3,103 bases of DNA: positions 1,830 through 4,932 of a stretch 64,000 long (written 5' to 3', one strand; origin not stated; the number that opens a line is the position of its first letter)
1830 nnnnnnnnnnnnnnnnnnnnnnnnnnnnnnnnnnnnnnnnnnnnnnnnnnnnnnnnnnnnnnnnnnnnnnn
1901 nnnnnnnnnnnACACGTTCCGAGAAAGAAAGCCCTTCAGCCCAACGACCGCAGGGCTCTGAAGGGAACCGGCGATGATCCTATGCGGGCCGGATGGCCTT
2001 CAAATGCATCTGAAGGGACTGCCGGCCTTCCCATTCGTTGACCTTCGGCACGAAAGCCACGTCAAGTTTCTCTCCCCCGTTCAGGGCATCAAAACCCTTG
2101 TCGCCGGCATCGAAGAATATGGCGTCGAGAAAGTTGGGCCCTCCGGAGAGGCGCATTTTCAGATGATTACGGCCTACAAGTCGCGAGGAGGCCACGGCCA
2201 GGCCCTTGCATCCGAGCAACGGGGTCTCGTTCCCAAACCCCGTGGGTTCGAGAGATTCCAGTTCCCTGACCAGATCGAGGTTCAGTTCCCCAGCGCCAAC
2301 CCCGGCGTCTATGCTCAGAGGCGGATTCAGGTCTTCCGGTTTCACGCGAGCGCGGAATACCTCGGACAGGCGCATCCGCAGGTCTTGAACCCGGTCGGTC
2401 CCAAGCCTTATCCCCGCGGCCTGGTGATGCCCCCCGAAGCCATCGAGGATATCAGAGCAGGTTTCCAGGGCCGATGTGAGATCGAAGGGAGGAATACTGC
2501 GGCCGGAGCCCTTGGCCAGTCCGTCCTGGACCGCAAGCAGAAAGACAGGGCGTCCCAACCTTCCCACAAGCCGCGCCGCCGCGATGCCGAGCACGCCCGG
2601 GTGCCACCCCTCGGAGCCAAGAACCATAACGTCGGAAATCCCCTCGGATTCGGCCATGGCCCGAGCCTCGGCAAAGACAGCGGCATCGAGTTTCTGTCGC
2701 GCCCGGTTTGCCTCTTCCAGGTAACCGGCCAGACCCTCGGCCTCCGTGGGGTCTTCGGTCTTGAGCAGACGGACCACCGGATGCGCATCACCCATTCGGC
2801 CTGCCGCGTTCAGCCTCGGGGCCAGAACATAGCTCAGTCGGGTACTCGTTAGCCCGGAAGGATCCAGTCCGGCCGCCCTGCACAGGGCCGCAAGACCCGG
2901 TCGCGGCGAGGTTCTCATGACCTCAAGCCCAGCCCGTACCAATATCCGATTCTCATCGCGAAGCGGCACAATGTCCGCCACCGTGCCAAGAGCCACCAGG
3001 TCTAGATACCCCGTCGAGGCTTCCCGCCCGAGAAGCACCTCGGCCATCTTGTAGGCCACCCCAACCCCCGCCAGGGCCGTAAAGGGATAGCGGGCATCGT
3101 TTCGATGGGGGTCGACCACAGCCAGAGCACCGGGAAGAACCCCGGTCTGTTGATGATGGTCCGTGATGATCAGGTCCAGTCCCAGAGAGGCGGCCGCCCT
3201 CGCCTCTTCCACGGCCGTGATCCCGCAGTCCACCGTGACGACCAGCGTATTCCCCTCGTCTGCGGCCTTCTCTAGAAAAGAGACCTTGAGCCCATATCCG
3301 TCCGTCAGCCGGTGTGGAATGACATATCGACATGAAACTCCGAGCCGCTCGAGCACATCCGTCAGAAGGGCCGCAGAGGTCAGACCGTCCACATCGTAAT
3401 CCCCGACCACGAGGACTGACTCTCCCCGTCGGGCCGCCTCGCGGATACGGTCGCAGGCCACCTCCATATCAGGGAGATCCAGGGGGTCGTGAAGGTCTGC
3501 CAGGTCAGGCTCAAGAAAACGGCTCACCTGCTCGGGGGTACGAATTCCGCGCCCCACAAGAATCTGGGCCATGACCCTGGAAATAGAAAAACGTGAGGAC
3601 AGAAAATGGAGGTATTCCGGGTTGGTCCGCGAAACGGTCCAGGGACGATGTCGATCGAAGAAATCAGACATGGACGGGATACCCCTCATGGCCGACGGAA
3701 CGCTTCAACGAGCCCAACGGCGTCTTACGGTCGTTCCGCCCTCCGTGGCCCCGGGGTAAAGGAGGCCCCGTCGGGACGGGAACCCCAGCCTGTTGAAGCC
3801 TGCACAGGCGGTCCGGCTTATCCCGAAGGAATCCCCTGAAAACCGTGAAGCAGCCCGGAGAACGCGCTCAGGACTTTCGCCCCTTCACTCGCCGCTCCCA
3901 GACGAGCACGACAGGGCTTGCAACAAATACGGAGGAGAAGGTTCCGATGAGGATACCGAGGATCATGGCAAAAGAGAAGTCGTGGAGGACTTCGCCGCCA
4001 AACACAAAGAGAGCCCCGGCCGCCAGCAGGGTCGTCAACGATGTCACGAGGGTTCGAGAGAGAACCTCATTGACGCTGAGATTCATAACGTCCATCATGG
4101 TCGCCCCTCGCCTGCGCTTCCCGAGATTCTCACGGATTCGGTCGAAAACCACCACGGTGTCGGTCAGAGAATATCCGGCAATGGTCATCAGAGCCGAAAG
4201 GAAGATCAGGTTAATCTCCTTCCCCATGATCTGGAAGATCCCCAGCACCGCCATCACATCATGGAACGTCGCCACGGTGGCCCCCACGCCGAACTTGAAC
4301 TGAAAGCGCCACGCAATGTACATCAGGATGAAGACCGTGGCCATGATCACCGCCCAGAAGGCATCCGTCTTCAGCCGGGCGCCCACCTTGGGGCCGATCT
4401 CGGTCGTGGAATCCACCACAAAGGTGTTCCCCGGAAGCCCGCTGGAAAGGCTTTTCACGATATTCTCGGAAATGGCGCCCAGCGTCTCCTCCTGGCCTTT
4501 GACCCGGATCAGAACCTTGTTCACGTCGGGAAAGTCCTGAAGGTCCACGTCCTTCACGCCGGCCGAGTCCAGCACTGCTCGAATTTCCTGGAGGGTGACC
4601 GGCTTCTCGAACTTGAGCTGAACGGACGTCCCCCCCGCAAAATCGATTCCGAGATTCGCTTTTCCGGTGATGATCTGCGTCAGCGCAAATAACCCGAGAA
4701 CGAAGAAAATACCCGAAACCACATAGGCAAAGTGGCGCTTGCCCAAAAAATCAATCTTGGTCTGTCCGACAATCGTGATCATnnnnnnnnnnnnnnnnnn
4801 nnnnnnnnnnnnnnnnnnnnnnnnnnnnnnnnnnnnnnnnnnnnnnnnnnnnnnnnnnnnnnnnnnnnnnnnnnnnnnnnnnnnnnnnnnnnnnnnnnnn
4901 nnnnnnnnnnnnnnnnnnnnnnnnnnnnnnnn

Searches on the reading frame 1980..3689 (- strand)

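Call 54: search_protein_families(library=pfam, proteins=[window:1980-3689:-], max_evalue=0.000001)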
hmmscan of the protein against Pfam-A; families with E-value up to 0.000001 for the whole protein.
window:1980-3689:- (569 aa): 3 families
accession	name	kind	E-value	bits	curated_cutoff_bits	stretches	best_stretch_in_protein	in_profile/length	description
PF17768.7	RecJ_OB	-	4.7e-26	91.4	27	1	460-564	1-106/107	RecJ OB domain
PF01368.27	DHH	-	1.9e-25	90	28.1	1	92-236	2-125/125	DHH family, N-terminal domain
PF02272.25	DHHA1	-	6.1e-13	49.5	25.9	1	355-445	5-100/102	DHHA1 domain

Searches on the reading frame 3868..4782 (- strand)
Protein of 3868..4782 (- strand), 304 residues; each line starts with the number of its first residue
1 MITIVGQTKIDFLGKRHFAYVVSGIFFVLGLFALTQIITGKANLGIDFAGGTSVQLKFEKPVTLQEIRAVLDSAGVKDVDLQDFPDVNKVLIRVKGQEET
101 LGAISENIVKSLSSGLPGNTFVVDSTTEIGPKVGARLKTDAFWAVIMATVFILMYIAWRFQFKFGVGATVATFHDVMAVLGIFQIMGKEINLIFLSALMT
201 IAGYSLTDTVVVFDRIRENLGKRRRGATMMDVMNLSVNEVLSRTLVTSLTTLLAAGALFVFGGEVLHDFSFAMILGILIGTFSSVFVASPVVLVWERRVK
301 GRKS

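Call 54: search_protein_families(library=pfam, proteins=[window:3868-4782:-], max_evalue=0.000001)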
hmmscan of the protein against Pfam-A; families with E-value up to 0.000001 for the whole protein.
window:3868-4782:- (304 aa): 2 families
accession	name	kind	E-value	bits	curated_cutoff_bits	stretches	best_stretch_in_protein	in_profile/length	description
PF02355.23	SecD_SecF_C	-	3.8e-59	199.7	20.5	1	122-297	14-188/189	Protein export membrane protein SecD/SecF, C-terminal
PF07549.19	Sec_GG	-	3.6e-08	33.1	20.3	1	43-62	9-28/28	SecD/SecF GG Motif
